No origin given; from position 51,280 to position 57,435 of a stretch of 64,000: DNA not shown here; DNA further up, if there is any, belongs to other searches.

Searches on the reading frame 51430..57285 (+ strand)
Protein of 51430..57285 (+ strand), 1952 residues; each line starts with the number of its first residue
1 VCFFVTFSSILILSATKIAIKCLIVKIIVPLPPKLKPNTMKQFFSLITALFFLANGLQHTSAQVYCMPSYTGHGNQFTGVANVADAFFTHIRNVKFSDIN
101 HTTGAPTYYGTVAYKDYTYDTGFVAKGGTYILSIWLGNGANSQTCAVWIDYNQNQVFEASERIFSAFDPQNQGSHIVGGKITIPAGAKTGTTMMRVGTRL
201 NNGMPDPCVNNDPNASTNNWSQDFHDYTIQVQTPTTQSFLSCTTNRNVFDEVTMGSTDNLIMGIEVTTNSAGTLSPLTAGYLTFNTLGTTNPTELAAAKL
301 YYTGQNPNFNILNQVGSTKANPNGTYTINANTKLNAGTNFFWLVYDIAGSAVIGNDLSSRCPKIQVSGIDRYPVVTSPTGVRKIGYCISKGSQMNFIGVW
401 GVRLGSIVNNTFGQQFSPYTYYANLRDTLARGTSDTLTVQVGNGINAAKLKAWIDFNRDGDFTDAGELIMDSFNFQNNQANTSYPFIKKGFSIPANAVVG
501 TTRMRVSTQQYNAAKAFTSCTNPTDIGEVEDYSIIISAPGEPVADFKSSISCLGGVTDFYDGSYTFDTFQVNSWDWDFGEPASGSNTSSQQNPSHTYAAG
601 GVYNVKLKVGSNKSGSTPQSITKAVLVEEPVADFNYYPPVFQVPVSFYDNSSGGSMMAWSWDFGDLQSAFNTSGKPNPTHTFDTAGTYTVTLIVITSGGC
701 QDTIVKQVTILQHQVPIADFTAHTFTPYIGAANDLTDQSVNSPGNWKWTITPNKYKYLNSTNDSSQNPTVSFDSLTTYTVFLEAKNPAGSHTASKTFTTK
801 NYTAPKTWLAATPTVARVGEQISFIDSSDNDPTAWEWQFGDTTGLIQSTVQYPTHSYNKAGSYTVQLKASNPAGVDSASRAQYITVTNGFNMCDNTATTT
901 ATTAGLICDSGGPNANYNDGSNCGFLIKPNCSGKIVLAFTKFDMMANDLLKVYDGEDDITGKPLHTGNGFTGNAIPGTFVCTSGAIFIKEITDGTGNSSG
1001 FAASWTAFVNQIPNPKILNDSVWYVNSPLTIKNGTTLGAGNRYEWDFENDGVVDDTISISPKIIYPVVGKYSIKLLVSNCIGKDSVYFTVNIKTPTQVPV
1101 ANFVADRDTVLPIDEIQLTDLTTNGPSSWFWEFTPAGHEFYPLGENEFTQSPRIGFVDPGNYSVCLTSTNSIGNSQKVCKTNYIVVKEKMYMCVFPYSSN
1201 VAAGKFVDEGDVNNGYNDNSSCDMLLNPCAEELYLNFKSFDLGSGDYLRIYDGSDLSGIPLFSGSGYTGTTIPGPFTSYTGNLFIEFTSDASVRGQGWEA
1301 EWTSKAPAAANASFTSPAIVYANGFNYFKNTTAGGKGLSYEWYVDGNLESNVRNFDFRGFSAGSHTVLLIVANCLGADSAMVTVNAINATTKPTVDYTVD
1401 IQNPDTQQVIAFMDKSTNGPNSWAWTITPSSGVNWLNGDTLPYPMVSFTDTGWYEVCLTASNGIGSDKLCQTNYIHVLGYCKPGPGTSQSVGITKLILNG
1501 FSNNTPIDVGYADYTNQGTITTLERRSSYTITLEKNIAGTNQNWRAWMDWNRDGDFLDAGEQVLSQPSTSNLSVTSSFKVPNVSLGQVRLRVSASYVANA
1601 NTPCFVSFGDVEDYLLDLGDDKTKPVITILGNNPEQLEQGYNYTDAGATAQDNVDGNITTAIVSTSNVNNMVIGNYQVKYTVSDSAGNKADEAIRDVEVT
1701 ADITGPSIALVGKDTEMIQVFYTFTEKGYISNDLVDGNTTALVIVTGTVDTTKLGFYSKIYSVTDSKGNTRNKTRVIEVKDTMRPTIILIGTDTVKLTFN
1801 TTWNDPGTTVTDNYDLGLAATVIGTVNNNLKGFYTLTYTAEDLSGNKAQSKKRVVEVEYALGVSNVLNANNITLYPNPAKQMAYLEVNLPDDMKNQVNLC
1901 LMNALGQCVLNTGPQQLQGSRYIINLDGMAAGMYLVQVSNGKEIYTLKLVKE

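Call 66: search_protein_families(library=ncbifam, proteins=[window:51430-57285:+], max_evalue=0.00001)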
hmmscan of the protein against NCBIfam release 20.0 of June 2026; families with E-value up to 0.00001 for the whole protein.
window:51430-57285:+ (1952 aa): 2 families
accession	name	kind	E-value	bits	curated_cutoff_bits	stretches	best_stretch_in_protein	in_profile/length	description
NF047971.1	ThermolysLepto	equivalog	7.3e-35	120.3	1350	3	418-537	655-772/776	M4 family metalopeptidase thermolysin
TIGR04183.1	Por_Secre_tail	domain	3.3e-11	43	23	1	1874-1952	1-72/72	T9SS type A sorting domain-containing protein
